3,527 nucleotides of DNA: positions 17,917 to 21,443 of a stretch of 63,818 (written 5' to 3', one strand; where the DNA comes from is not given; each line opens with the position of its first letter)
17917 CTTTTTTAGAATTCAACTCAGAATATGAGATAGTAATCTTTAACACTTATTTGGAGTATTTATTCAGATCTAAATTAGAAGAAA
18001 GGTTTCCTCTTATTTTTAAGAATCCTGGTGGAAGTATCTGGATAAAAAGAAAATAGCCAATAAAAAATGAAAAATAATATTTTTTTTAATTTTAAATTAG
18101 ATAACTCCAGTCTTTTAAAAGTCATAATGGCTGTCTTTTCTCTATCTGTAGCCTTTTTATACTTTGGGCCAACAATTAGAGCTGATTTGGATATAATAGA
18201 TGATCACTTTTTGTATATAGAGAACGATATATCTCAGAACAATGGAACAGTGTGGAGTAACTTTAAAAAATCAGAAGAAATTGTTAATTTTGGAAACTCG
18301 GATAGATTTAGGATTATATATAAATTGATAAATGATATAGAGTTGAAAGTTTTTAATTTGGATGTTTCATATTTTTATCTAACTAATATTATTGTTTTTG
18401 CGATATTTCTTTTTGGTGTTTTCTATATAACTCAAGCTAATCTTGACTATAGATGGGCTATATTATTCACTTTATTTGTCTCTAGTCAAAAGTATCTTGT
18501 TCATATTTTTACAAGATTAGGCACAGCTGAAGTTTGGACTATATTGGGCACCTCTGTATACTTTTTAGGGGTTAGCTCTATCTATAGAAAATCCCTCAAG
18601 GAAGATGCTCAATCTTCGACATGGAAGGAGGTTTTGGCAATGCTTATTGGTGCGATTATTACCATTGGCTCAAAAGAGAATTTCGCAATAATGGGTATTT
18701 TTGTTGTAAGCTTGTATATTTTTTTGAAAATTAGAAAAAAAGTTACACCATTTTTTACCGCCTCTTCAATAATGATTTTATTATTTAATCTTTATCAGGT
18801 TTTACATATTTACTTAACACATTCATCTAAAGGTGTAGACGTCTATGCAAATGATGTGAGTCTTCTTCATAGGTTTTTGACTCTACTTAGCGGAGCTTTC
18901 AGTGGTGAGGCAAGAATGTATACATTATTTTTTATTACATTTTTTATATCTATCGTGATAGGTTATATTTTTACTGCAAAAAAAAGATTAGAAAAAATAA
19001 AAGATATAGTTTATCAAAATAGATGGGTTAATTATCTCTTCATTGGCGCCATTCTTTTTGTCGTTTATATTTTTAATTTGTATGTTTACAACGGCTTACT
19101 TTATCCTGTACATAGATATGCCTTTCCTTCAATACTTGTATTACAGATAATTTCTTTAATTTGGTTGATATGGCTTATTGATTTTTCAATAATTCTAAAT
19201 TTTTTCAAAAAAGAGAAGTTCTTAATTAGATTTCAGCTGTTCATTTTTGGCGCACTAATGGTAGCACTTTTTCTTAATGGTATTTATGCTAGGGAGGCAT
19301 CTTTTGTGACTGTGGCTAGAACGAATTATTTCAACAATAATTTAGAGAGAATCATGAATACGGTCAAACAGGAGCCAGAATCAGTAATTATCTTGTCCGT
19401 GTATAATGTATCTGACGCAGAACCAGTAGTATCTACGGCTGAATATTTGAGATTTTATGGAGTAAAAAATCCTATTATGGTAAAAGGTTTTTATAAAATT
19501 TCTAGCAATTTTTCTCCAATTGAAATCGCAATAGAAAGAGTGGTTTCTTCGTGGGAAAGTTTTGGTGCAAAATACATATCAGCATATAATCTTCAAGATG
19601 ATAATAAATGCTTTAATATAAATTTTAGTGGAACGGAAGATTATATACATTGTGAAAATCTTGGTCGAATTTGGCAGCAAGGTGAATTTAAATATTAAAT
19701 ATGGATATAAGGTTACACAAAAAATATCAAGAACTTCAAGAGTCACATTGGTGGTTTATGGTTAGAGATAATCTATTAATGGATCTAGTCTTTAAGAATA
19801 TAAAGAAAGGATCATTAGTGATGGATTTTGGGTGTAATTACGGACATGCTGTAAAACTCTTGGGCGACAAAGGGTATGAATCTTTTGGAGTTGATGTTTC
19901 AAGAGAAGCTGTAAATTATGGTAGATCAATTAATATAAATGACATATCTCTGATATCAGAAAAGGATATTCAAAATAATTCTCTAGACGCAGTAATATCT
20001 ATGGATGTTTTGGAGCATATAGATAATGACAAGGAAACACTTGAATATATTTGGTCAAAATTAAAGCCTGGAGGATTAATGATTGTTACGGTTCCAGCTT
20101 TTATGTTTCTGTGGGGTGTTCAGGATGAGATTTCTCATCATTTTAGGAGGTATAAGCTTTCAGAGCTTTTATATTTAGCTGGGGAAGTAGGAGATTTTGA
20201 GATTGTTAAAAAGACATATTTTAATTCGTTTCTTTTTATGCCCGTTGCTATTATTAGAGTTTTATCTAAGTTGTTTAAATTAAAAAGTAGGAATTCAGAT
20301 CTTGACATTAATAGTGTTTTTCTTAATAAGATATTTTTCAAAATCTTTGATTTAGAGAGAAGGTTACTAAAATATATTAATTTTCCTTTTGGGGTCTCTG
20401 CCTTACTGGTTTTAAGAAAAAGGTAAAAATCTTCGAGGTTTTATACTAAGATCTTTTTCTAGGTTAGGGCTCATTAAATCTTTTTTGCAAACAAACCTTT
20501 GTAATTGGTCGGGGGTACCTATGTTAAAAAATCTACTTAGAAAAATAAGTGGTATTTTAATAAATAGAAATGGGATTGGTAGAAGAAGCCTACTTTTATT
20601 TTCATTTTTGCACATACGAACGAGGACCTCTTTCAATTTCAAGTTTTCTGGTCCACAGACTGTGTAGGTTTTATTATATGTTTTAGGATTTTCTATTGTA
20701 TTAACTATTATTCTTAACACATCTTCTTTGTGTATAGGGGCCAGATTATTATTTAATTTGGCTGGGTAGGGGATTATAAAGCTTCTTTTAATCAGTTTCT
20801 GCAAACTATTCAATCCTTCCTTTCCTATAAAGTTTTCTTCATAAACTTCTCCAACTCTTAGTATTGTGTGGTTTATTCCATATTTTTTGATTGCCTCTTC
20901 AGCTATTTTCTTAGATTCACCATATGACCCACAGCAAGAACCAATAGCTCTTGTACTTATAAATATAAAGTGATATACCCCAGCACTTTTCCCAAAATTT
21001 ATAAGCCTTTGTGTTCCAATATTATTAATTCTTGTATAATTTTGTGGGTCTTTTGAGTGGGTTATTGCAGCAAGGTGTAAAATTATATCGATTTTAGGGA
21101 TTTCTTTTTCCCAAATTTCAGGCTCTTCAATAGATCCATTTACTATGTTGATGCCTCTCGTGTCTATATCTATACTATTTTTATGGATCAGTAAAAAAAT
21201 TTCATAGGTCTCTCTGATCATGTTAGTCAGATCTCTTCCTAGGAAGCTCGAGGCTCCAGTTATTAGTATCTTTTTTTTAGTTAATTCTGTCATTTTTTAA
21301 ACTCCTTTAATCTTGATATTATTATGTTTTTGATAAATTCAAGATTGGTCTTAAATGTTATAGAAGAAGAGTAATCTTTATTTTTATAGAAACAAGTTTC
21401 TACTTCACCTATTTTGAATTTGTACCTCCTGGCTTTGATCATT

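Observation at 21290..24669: A lipid-linked sugar module (polyprenyl-P GT, small SMR-like flippase candidate, PMT/ArnT-type GT-C) lies head-to-head with the surface-protein genes, suggesting a surface-protein glycosylation system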

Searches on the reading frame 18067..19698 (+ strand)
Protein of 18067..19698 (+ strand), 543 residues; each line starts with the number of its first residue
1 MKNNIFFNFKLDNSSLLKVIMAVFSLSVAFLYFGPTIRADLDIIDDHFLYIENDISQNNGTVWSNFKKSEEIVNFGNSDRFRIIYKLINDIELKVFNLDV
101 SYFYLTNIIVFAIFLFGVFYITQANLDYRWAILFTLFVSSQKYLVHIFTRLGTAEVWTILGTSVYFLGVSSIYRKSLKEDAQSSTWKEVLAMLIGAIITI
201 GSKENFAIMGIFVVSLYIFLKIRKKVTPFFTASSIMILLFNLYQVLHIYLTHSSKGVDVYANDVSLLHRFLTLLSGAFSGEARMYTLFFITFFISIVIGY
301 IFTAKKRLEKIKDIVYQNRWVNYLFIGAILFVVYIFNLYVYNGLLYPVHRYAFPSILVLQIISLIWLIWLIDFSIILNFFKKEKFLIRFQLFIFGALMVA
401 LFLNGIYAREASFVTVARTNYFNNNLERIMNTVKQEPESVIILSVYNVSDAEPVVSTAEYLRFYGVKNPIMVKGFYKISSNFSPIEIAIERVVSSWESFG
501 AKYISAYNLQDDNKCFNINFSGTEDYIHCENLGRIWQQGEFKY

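Call 3: search_protein_families(library=pfam, proteins=[window:18067-19698:+], max_evalue=0.01)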
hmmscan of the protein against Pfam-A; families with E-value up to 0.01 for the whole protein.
window:18067-19698:+ (543 aa): 0 families

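Call 4: search_protein_families(library=ncbifam, proteins=[window:18067-19698:+], max_evalue=0.01)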
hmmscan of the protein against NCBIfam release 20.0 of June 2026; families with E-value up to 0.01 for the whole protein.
window:18067-19698:+ (543 aa): 0 families

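Call 59: search_solved_structures(query=window:18067-19698:+, max_evalue=10)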
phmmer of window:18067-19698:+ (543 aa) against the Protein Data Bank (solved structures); distinct sequences matched with E-value up to 10: 2.
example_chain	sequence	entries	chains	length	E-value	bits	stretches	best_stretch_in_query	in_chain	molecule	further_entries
7c6a_A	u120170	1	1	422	0.14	14.3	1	284-371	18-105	Type-2 angiotensin II receptor,Soluble cytochrome b562,Type-2 angiotensin II receptor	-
5xjm_A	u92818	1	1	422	3.3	9.8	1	284-370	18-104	Type-2 angiotensin II receptor,Soluble cytochrome b562,Type-2 angiotensin II receptor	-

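Call 69: search_protein_representatives(protein=window:18067-19698:+)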
Query: 543 residues. Proteins with E-value up to 0.001 (for the whole library): 548; up to 1e-10: 381; up to 1e-30: 36. The best 150 are listed.
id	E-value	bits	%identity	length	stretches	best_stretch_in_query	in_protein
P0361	0.0e+00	1043.6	100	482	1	62-543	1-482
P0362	3.8e-143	494.7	48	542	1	16-541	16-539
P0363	1.5e-117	410.2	43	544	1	13-543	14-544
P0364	6.1e-86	305.9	41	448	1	19-464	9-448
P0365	3.8e-85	303.3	37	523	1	19-543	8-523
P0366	1.2e-60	222.5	38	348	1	200-543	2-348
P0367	3.9e-59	217.5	34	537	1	20-543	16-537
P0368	1.8e-57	212.0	45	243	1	16-250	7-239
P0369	2.3e-45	172.1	33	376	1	192-543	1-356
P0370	7.0e-42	160.6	26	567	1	14-522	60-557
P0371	7.0e-40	154.0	32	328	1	220-542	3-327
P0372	1.4e-39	153.0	29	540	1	16-536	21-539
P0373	1.5e-39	152.8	27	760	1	11-537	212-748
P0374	3.0e-38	148.6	29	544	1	12-531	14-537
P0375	1.6e-36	142.9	30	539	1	21-536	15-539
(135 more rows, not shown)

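Call 72: search_solved_structures(query=A4, max_evalue=10)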
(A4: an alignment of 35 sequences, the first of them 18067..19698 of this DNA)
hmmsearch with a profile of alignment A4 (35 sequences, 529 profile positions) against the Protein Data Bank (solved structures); distinct sequences matched with E-value up to 10: 14.
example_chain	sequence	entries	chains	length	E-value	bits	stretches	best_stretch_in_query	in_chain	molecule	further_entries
8ub3_A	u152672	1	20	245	0.26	12.9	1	376-438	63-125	DpHF7 filament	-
5d03_A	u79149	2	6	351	0.47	12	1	417-493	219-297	Phospho-2-dehydro-3-deoxyheptonate aldolase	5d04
5d09_A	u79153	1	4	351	0.6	11.7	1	418-493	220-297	Phospho-2-dehydro-3-deoxyheptonate aldolase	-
5czt_A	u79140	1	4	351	0.79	11.3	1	422-493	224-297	Phospho-2-dehydro-3-deoxyheptonate aldolase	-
4ucg_A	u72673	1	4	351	0.79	11.3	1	422-493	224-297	PHOSPHO-2-DEHYDRO-3-DEOXYHEPTONATE ALDOLASE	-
5d02_A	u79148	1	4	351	0.79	11.3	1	422-493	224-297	Phospho-2-dehydro-3-deoxyheptonate aldolase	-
5cz0_A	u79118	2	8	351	0.79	11.3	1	422-493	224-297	Phospho-2-dehydro-3-deoxyheptonate aldolase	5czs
5d05_A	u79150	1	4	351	0.79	11.3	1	422-493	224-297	Phospho-2-dehydro-3-deoxyheptonate aldolase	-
4hsn_A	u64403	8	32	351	0.79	11.3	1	422-493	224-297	3-deoxy-D-arabino-heptulosonate 7-phosphate synthase | PHOSPHO-2-DEHYDRO-3-DEOXYHEPTONATE ALDOLASE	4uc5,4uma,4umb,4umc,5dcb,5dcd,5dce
4hso_A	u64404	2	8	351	0.93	11.1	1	423-493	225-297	3-deoxy-D-arabino-heptulosonate 7-phosphate synthase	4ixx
4v8p_BN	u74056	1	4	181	1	10.9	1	368-447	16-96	RPL18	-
8pek_A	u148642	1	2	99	1.4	10.4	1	419-454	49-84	Biopolymer transport protein ExbD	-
7ajq_F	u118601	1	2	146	1.9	10.1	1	419-455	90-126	Biopolymer transport protein ExbD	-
8qkd_A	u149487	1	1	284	3.2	9.3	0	375-429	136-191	sc-CC-5-24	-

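Call 73: search_protein_families(library=pfam, alignment_id=A4, max_evalue=0.01)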
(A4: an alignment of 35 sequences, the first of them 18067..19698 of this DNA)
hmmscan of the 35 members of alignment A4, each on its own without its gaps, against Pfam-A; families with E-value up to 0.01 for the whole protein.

A. member 1, window:18067-19698:+ (543 aa): 0 families

B. families by the number of members that match (of 35 scanned): 1 family
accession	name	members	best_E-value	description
PF13231.12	PMT_2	1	2.8e-05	Dolichyl-phosphate-mannose-protein mannosyltransferase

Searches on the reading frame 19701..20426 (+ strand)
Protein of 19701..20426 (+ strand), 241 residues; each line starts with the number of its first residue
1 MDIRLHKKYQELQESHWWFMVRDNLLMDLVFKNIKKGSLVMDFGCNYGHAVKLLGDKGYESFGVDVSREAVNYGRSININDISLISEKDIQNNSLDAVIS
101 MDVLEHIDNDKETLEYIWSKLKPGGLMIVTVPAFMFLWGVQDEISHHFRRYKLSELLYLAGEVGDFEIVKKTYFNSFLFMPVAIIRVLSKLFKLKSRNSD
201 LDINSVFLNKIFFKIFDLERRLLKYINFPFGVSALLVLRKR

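Call 3: search_protein_families(library=pfam, proteins=[window:19701-20426:+], max_evalue=0.01)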
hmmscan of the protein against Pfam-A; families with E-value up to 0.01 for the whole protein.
window:19701-20426:+ (241 aa): 8 families
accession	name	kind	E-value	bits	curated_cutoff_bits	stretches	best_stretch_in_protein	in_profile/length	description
PF13489.12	Methyltransf_23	-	2.2e-14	54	27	1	30-134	16-121/164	Methyltransferase domain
PF08241.18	Methyltransf_11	-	8.6e-12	46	21.2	1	42-129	2-95/95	Methyltransferase domain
PF08242.18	Methyltransf_12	-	6.8e-11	43.2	30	1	41-126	1-97/98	Methyltransferase domain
PF13847.12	Methyltransf_31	-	8e-09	35.8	27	1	34-133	1-113/145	Methyltransferase domain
PF13649.12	Methyltransf_25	-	2.9e-08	34.7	27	1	40-125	1-97/97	Methyltransferase domain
PF07021.18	MetW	-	1.9e-07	31.4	21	1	29-142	6-119/193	Methionine biosynthesis protein MetW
PF02353.26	CMAS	-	8.1e-05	22.5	27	1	33-129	59-164/273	Mycolic acid cyclopropane synthetase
PF08003.17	Methyltransf_9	-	0.0015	18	23.8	1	36-129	115-217/315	Protein of unknown function (DUF1698)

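Call 4: search_protein_families(library=ncbifam, proteins=[window:19701-20426:+], max_evalue=0.01)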
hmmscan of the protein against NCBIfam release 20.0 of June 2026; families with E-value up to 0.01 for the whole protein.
window:19701-20426:+ (241 aa): 20 families
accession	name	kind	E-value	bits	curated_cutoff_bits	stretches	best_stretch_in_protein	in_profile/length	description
NF045667.1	MTase_DVU1556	equivalog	6.4e-11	42.1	155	1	32-130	18-120/213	DVU_1556 family methyltransferase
TIGR01983.1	UbiG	equivalog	1.6e-09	37.4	102.95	1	33-130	47-152/228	bifunctional 2-polyprenyl-6-hydroxyphenol methylase/3-demethylubiquinol 3-O-methyltransferase UbiG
NF041536.1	ArsM_DUF2284_UU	exception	1.9e-07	29.8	575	1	33-130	73-181/459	arsenite methyltransferase/DUF2284 domain selenoprotein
TIGR02081.1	metW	equivalog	1.5e-06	27.9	189.5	1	29-147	6-124/194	methionine biosynthesis protein MetW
TIGR02021.1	BchM-ChlM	equivalog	2.4e-06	27.2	158.9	1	26-149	44-173/218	magnesium protoporphyrin IX methyltransferase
NF008686.0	PRK11705.1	equivalog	3.4e-06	26.3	400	1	29-129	158-265/383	cyclopropane fatty acyl phospholipid synthase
NF041537.1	ArsM_AhpD_UU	exception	4.2e-06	25.8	510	1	33-130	73-181/345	arsenite methyltransferase/AhpD domain selenoprotein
NF043040.1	corrin_prot_MT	hypoth_equivalog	0.00023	20.6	180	1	30-130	34-148/216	corrinoid protein-associated methyltransferase CpaM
NF010703.0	PRK14103.1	equivalog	0.00032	20.2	320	1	35-133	28-128/256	trans-aconitate 2-methyltransferase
TIGR03587.1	Pse_Me-ase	hypoth_equivalog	0.00044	20.4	112.05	1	26-111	33-122/204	pseudaminic acid biosynthesis-associated methylase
NF047649.1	MTase_UXPK_star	exception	0.00044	19.3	460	1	33-130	74-182/283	methyltransferase/UXPK-star double selenoprotein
TIGR02072.1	BioC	equivalog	0.00085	19.2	184.95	1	24-132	22-135/244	malonyl-ACP O-methyltransferase BioC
NF008264.0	PRK11036.1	equivalog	0.0016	17.9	366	1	39-129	47-147/261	tRNA uridine 5-oxyacetic acid(34) methyltransferase CmoM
TIGR04345.1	ovoA_Cterm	equivalog_domain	0.0018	17.8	170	0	94-132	134-172/242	putative 4-mercaptohistidine N1-methyltransferase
TIGR00452.1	TIGR00452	equivalog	0.0022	16.9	275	1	36-129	117-219/316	tRNA 5-methoxyuridine(34)/uridine 5-oxyacetic acid(34) synthase CmoB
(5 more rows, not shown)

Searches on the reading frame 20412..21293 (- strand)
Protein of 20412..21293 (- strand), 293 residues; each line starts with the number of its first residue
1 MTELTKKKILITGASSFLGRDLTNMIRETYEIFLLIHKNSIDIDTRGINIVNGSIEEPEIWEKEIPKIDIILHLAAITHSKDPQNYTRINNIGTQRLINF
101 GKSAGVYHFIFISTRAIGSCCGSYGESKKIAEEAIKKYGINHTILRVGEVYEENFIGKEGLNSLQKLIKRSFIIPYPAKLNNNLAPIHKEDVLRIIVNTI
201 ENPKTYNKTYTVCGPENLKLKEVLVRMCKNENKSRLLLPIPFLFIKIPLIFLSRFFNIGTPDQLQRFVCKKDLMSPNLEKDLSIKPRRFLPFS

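Call 3: search_protein_families(library=pfam, proteins=[window:20412-21293:-], max_evalue=0.01)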
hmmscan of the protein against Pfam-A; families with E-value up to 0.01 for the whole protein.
window:20412-21293:- (293 aa): 8 families
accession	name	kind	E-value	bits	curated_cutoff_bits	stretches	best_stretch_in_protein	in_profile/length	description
PF01370.27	Epimerase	-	1.5e-13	51.2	20.9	1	9-154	1-176/240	NAD dependent epimerase/dehydratase family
PF07993.18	NAD_binding_4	-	4.2e-11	42.9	20.1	1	58-120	79-142/258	Male sterility protein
PF04321.23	RmlD_sub_bind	-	3.4e-09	36.6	27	1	8-169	2-168/287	RmlD substrate binding domain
PF05368.20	NmrA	-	1.2e-08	35.3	27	1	5-231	1-234/298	NmrA-like family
PF13460.12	NAD_binding_10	-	6.8e-08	33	27.2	1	13-154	1-150/184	NAD(P)H-binding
PF01073.25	3Beta_HSD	-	1.2e-07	31.5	22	1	10-115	1-117/280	3-beta hydroxysteroid dehydrogenase/isomerase family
PF02719.21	Polysacc_synt_2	-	2e-07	30.9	20.2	1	48-139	56-153/293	Polysaccharide biosynthesis protein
PF16363.11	GDP_Man_Dehyd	-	0.00069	19.6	27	1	10-115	1-130/332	GDP-mannose 4,6 dehydratase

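Call 4: search_protein_families(library=ncbifam, proteins=[window:20412-21293:-], max_evalue=0.01)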
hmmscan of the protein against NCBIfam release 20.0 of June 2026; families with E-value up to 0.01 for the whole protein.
window:20412-21293:- (293 aa): 25 families
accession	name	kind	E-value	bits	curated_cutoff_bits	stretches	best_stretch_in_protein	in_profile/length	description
TIGR03466.1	HpnA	hypoth_equivalog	2.2e-13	49.8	367.65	1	8-117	2-116/327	hopanoid-associated sugar epimerase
NF042422.1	oxyalk_red_OleD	equivalog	6.4e-10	38.9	580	1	8-117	2-113/329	2-alkyl-3-oxoalkanoate reductase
TIGR01214.1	rmlD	equivalog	1.1e-09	37.8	224.05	1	8-155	1-155/285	dTDP-4-dehydrorhamnose reductase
NF042423.1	oxyalk_red_Shew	equivalog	5.5e-09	35.5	580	1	6-118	8-122/331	2-alkyl-3-oxoalkanoate reductase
NF047837.1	UDPAcbARedWbcJ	equivalog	1.2e-08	34.3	500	1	8-205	2-189/372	UDP-2-acetamido-2,6-beta-L-arabino-hexul-4-ose reductase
NF050030.1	thlkprotThyD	equivalog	1.4e-07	31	400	1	8-127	2-130/305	thylakoid membrane protein ThyD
TIGR01746.1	Thioester-redct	subfamily_domain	3.5e-07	29.8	213.35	0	48-116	63-138/371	thioester reductase domain-containing protein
NF041293.1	G6PDh_Azf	equivalog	4.7e-07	29.5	400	1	7-115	3-116/252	NAD-dependent glucose-6-phosphate dehydrogenase Azf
TIGR04180.1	EDH_00030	hypoth_equivalog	5.1e-07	29.1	475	1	9-117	1-124/297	NAD-dependent 4,6-dehydratase LegB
TIGR01179.1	galE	equivalog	1.4e-06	27.4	262.3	1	8-139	1-146/332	UDP-glucose 4-epimerase GalE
NF005539.0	PRK07201.1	equivalog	4.6e-06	25.6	549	1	9-127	3-138/657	SDR family oxidoreductase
TIGR01777.1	yfcH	hypoth_equivalog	5.8e-06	26.1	207.35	0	9-119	1-115/292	TIGR01777 family oxidoreductase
NF047350.1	aureusi_NRPS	equivalog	1.2e-05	22.4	2500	1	45-137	2087-2178/2373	aureusimine non-ribosomal peptide synthetase AusA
NF005998.1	PRK08125.1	equivalog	3.4e-05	22.4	777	1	5-88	314-400/649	bifunctional UDP-4-amino-4-deoxy-L-arabinose formyltransferase/UDP-glucuronic acid oxidase ArnA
NF004520.0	PRK05865.1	equivalog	4.1e-05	21.7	1509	1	8-224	2-195/854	sugar epimerase family protein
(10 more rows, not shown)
